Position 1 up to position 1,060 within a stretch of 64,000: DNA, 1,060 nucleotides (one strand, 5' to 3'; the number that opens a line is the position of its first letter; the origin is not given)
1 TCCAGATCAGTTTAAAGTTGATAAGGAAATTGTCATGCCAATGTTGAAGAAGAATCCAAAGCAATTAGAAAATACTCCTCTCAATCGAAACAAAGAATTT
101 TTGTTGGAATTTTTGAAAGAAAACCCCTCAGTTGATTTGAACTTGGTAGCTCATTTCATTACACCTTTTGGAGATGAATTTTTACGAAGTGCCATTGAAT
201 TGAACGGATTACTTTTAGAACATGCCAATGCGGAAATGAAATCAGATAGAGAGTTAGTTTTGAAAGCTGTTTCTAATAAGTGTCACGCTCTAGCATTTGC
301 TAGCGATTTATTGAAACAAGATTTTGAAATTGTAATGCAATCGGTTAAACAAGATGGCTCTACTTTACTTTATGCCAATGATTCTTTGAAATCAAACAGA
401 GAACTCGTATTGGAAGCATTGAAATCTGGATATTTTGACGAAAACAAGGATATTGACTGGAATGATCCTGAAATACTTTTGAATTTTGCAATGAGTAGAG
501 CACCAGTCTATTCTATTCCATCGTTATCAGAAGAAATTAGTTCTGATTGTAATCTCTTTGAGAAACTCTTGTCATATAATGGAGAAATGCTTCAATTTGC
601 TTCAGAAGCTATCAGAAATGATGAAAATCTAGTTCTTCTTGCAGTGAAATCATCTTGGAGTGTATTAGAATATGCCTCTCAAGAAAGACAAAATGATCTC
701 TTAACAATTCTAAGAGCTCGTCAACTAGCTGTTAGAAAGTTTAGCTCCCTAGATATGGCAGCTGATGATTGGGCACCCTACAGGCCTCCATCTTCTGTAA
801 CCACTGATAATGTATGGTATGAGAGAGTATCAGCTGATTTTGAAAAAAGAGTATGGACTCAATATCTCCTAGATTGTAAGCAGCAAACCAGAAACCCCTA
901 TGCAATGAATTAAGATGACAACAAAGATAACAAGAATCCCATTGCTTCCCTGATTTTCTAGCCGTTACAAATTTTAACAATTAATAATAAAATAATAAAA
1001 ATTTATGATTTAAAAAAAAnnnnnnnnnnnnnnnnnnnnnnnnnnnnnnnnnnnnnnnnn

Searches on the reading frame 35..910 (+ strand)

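Call 59: search_protein_families(library=pfam, proteins=[window:35-910:+], max_evalue=0.0001)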
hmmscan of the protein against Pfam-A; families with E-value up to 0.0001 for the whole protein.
window:35-910:+ (292 aa): 1 family
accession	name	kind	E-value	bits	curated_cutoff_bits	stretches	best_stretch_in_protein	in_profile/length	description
PF13475.11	DUF4116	-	9.2e-41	137.6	24.9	3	96-131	1-36/49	Domain of unknown function (DUF4116)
